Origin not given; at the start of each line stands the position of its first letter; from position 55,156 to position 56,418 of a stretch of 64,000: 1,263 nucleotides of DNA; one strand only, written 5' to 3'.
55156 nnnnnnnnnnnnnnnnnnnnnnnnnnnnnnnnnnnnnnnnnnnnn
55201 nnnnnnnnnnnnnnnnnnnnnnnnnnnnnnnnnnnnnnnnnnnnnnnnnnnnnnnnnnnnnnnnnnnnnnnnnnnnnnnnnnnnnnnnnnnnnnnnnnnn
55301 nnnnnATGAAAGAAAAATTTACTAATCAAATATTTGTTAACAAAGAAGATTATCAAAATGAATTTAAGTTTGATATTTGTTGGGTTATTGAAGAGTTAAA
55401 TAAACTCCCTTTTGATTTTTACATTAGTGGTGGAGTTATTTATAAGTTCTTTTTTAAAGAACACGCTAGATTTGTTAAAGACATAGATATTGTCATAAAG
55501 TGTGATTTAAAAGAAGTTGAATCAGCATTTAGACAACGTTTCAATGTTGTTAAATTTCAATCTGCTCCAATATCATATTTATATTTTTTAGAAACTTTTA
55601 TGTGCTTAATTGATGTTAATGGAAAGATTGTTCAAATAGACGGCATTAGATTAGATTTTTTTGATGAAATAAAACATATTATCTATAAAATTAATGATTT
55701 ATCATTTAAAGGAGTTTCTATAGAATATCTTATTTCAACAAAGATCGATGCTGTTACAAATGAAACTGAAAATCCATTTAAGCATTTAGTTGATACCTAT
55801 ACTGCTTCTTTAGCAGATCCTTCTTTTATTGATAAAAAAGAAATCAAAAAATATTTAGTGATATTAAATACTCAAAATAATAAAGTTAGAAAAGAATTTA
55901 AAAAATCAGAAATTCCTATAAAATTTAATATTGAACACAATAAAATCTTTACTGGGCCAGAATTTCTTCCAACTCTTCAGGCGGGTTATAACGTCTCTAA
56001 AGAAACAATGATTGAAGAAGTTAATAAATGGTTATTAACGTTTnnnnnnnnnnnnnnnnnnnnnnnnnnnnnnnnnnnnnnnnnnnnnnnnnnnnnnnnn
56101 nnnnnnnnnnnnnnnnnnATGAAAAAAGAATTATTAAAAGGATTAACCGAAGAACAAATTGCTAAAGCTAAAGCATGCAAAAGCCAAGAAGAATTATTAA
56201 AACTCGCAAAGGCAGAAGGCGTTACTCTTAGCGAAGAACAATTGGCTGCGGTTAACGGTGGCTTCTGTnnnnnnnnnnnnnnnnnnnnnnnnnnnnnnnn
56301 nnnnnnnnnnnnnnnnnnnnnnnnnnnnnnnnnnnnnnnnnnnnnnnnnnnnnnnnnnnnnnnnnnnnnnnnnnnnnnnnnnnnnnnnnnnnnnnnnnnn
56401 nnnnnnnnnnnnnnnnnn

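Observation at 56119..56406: Orphan Nif11-type leader / double-glycine peptide with a six-Cys zinc-ribbon-like core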

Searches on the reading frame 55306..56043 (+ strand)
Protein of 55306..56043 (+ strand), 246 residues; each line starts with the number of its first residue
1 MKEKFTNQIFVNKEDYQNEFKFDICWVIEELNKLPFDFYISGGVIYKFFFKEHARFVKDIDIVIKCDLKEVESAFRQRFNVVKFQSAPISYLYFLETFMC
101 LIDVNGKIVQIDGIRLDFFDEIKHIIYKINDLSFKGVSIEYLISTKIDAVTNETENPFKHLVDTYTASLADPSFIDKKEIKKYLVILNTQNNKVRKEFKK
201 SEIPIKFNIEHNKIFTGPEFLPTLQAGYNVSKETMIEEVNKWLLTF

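Call 18: search_protein_families(library=ncbifam, proteins=[window:55306-56043:+], max_evalue=0.001)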
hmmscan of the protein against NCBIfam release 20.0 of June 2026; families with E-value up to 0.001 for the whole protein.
window:55306-56043:+ (246 aa): 0 families

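Call 19: search_protein_families(library=pfam, proteins=[window:55306-56043:+], max_evalue=0.001)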
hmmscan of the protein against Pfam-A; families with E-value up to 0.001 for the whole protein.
window:55306-56043:+ (246 aa): 2 families
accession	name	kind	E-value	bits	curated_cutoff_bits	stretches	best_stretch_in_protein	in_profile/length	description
PF09970.15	DUF2204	-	4e-06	27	20.3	1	23-196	4-177/181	Nucleotidyl transferase of unknown function (DUF2204)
PF08843.17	AbiEii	-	2.2e-05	24.9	22.5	0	130-241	129-229/238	Nucleotidyl transferase AbiEii toxin, Type IV TA system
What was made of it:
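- Checked: The upstream gene 55306-56046 hits DUF2204 (27.0 bits, cutoff 20.3) and AbiEii (24.9 bits, cutoff 22.5) (call 19).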

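Call 60: search_protein_families(library=padloc, proteins=[window:55306-56043:+], max_evalue=0.01)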
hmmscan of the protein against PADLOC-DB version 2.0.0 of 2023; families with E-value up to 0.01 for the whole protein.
window:55306-56043:+ (246 aa): 3 families
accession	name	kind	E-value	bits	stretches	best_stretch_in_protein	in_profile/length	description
PDLC02295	AbiEii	-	0.00019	18.8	1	39-79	40-80/261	AbiEii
PDLC02301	AbiEii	-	0.0023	15.6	0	38-77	64-103/291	AbiEii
PDLC02294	AbiEii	-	0.0091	13.8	0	42-64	50-72/260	AbiEii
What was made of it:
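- On AbiE type IV TA / Abi system: PADLOC AbiEii scores 18.8 bits (calls 19, 60).
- Closest known: AbiE type IV toxin-antitoxin / abortive-infection pair. Different: The hits to the AbiEii models are weak (call 60).
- The NTase hits AbiEii and DUF2204 (calls 19, 60). The partner has no AbiEi-like features, the gene order is reversed relative to AbiE, and the PADLOC hits are weak (18.8 bits, call 60).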

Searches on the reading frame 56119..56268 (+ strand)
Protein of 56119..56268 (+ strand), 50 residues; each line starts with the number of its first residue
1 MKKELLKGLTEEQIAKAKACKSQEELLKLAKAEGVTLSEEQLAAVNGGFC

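Call 54: search_protein_representatives(protein=window:56119-56268:+)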
Query: 50 residues. Proteins with E-value up to 0.001 (for the whole library): 535; up to 1e-10: 66; up to 1e-30: 0. The best 150 are listed.
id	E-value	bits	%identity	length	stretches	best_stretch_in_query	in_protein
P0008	1.8e-14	67.9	78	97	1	1-50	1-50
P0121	2.4e-14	67.6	78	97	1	1-50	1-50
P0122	3.7e-14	67.0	70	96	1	1-50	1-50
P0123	4.7e-14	66.7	75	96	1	1-48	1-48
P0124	6.4e-14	66.3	77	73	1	1-48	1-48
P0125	7.3e-14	66.1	73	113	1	1-49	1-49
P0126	7.8e-14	66.0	76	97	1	1-50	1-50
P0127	9.1e-14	65.8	74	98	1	1-50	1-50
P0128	1.1e-13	65.5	66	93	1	1-50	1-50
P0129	1.2e-13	65.5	78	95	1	1-50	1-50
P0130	1.2e-13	65.4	73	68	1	2-49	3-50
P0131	1.6e-13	65.0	70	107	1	1-50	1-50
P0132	2.0e-13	64.7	77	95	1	2-48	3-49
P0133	2.6e-13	64.4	71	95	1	1-49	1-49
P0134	2.6e-13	64.4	69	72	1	2-50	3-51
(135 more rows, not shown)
